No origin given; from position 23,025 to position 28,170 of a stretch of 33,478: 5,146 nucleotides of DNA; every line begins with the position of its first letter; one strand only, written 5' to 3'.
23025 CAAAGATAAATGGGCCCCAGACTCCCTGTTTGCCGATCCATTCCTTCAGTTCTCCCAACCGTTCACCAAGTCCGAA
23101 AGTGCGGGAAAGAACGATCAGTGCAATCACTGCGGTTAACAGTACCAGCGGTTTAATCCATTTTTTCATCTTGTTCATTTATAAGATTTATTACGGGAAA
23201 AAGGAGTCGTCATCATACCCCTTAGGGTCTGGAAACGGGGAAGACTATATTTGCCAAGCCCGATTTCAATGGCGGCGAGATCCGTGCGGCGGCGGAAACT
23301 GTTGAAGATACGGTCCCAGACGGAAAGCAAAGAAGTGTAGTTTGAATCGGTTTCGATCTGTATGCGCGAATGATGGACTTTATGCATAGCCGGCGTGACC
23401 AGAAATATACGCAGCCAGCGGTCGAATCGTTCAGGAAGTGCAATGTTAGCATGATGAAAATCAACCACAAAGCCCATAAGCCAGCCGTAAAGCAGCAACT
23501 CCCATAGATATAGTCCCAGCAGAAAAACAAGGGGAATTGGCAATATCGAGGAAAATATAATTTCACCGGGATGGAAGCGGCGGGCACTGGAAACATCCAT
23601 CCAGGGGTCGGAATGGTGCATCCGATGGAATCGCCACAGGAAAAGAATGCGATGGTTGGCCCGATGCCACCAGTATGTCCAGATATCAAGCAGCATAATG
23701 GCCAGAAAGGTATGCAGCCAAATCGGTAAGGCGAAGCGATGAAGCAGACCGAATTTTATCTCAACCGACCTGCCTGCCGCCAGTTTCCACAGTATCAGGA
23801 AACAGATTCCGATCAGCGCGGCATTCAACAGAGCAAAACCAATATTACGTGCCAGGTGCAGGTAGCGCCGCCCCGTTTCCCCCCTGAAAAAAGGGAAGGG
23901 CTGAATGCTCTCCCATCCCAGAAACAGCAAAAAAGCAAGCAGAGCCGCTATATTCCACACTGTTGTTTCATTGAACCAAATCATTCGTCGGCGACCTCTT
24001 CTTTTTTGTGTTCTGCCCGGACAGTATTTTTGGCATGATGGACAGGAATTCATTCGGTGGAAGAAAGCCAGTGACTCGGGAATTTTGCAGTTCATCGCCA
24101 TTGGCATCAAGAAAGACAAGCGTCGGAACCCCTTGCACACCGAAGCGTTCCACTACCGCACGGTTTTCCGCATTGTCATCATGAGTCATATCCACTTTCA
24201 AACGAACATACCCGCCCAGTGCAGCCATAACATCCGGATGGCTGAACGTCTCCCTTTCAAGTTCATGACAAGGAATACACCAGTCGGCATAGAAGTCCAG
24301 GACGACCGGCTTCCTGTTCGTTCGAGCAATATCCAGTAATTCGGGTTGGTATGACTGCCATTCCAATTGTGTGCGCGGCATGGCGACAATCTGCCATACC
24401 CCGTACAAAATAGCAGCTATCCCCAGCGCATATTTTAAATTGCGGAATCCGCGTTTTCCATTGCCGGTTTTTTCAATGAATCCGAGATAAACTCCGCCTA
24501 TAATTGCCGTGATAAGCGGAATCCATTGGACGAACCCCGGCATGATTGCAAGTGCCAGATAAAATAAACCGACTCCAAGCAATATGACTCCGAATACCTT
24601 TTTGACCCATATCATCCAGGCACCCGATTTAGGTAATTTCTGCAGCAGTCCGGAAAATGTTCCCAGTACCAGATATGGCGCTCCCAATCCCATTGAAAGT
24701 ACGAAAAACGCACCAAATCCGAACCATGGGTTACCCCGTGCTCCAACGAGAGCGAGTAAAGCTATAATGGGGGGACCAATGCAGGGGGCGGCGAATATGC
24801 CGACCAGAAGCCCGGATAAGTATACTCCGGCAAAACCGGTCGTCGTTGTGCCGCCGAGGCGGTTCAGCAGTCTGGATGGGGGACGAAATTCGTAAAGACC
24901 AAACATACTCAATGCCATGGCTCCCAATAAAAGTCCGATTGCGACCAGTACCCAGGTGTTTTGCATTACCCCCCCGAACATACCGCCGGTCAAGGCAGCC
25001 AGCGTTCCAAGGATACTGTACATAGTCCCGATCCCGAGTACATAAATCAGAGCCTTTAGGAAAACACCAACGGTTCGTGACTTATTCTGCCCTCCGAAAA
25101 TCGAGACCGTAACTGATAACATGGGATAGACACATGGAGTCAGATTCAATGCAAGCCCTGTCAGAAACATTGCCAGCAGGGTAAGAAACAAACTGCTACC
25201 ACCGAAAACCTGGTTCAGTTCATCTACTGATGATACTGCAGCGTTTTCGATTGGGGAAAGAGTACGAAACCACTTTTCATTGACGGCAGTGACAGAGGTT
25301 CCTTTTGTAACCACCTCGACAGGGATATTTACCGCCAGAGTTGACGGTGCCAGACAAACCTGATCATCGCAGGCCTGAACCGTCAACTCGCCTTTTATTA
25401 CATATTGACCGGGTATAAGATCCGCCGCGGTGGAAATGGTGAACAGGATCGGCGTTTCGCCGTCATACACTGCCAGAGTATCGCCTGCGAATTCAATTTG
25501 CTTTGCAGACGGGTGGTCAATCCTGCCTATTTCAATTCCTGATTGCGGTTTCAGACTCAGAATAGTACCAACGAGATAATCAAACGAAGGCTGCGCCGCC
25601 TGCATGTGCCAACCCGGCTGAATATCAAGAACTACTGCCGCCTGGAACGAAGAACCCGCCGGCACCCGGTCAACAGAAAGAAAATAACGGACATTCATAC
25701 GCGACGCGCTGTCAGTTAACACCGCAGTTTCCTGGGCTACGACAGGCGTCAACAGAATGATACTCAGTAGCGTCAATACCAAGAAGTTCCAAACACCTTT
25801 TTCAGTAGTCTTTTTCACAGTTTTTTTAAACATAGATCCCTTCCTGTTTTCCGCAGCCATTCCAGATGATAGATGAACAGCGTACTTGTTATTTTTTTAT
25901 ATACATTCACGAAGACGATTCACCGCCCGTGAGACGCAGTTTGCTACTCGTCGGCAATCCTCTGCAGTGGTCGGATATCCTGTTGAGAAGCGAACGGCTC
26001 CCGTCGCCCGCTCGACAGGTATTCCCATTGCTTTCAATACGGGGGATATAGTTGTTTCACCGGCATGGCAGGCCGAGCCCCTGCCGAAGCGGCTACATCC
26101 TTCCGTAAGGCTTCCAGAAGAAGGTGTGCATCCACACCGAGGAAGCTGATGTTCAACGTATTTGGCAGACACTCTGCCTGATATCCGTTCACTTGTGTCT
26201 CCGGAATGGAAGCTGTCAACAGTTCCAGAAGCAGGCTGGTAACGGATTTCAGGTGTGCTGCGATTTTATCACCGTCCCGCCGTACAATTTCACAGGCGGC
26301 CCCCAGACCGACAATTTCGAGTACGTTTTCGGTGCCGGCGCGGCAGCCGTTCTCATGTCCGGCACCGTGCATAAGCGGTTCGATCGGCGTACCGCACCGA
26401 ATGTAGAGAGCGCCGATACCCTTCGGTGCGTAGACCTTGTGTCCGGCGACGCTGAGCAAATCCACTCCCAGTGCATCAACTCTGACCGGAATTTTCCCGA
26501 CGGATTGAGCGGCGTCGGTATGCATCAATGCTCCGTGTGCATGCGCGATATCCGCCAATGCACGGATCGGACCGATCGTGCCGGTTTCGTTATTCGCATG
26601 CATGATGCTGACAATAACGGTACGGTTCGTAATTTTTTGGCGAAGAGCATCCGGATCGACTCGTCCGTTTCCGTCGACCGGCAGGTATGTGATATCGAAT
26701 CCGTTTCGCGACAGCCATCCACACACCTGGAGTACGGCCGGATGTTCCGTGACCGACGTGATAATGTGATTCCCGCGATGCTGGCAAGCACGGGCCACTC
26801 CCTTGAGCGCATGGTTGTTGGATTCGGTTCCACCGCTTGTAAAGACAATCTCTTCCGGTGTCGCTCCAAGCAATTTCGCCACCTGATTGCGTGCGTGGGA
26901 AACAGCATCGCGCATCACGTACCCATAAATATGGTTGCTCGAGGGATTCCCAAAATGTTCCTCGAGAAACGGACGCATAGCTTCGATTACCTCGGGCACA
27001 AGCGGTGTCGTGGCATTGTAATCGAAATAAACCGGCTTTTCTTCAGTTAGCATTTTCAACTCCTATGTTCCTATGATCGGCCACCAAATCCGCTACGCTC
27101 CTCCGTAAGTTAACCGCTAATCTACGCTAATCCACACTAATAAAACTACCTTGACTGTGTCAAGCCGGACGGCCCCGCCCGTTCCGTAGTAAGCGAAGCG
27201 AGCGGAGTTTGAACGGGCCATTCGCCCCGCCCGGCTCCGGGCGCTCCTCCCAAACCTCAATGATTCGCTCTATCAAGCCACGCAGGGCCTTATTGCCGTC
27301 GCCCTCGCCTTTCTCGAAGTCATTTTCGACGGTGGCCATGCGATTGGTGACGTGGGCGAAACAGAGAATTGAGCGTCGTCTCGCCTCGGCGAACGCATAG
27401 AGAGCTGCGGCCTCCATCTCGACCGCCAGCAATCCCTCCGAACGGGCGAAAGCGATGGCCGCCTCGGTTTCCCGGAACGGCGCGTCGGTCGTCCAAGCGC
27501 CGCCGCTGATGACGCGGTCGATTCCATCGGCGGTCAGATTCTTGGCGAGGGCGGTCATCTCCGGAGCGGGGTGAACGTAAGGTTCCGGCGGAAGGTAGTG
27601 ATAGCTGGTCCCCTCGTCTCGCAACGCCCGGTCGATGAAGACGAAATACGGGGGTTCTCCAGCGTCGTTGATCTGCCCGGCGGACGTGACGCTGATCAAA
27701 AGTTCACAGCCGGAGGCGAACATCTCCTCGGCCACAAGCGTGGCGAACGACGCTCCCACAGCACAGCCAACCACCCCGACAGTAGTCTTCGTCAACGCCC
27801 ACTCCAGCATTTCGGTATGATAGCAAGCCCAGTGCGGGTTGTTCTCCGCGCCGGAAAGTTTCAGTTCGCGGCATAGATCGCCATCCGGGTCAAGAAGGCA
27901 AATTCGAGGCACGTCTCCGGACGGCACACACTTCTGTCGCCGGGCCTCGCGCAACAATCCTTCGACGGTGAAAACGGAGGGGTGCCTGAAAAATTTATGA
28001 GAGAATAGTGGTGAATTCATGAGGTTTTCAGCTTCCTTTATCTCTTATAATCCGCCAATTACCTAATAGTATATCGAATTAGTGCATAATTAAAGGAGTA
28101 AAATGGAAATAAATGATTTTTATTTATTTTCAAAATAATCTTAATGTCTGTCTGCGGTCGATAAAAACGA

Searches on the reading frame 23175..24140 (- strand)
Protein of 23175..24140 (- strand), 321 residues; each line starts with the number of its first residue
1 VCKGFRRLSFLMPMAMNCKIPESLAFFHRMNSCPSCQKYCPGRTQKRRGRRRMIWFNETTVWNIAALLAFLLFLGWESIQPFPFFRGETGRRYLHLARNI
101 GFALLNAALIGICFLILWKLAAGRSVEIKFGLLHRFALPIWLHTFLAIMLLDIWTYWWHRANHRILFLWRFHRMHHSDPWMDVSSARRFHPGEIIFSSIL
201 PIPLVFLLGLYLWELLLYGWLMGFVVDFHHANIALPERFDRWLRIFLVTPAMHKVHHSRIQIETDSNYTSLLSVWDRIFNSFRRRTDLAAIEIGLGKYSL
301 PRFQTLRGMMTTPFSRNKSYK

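Call 18: search_protein_families(library=pfam, proteins=[window:23175-24140:-], max_evalue=0.00001)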
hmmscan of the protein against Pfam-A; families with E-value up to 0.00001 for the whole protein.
window:23175-24140:- (321 aa): 1 family
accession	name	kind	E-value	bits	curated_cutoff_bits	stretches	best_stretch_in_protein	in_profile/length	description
PF04116.19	FA_hydroxylase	-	5.6e-28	98.4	31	1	145-280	2-131/132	Fatty acid hydroxylase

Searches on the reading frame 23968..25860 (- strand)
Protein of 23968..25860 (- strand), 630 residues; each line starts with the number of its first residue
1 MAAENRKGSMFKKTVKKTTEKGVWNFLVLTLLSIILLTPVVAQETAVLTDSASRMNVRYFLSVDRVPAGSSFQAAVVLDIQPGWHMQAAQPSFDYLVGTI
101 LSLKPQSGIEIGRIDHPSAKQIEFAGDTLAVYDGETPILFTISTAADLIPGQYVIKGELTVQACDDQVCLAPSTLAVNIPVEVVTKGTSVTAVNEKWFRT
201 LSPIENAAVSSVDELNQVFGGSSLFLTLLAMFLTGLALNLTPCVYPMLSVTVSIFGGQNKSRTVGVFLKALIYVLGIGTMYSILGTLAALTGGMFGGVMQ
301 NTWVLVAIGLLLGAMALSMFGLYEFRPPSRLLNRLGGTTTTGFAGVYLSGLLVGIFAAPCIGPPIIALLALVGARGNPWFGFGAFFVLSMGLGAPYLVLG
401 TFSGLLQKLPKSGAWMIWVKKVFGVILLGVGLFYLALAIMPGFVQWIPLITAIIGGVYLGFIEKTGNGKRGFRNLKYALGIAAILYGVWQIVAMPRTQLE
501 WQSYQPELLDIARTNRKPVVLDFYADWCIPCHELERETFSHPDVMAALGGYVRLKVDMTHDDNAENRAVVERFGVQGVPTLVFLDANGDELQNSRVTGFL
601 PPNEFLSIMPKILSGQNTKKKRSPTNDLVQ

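Call 18: search_protein_families(library=pfam, proteins=[window:23968-25860:-], max_evalue=0.00001)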
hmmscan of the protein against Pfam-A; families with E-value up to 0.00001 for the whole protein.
window:23968-25860:- (630 aa): 6 families
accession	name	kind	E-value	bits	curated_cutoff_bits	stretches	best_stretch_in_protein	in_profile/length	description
PF02683.22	DsbD_TM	-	4.6e-44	150.7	27.1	1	225-435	2-215/219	Cytochrome C biogenesis protein transmembrane domain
PF13098.12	Thioredoxin_2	-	7e-16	58.9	27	1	512-608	1-103/104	Thioredoxin-like domain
PF13899.12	Thioredoxin_7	-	1.1e-14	54.7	27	1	500-586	1-83/83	Thioredoxin-like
PF00085.26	Thioredoxin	-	1.1e-10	41.9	23.5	1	515-592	17-84/103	Thioredoxin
PF11412.14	DsbD_N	-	1.7e-10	41.4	25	1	68-175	16-113/119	Thiol:disulfide interchange protein DsbD, N-terminal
PF03190.21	Thioredox_DsbH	-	2.2e-07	31.4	27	1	497-586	18-111/163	Protein of unknown function, DUF255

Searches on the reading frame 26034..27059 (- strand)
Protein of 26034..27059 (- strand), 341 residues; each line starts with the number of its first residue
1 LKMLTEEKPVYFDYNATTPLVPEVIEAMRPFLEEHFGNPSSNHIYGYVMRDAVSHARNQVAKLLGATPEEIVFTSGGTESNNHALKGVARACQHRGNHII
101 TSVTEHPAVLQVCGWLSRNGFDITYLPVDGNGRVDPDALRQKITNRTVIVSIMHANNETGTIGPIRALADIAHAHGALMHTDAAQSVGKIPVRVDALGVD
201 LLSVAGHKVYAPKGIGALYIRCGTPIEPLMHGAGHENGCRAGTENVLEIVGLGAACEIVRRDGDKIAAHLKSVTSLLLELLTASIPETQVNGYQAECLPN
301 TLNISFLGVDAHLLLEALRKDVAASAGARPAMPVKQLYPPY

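Call 19: search_protein_families(library=pfam, proteins=[window:26034-27059:-], max_evalue=0.00001)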
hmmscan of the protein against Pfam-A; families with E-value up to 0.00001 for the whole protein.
window:26034-27059:- (341 aa): 3 families
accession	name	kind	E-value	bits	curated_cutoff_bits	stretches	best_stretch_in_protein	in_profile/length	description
PF00266.25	Aminotran_5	-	3.8e-81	273.4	21.5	1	10-336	1-347/371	Aminotransferase class-V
PF01212.27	Beta_elim_lyase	-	2e-08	34.3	27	1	52-184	33-170/288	Beta-eliminating lyase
PF01041.23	DegT_DnrJ_EryC1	-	2e-07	31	19.8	1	70-188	41-151/360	DegT/DnrJ/EryC1/StrS aminotransferase family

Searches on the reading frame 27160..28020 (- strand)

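Call 19: search_protein_families(library=pfam, proteins=[window:27160-28020:-], max_evalue=0.00001)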
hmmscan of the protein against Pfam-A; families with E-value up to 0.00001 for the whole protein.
window:27160-28020:- (286 aa): 1 family
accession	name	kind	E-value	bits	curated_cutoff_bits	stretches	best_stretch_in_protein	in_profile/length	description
PF01048.26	PNP_UDP_1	-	4.1e-27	95.5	25.1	1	71-255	36-233/233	Phosphorylase superfamily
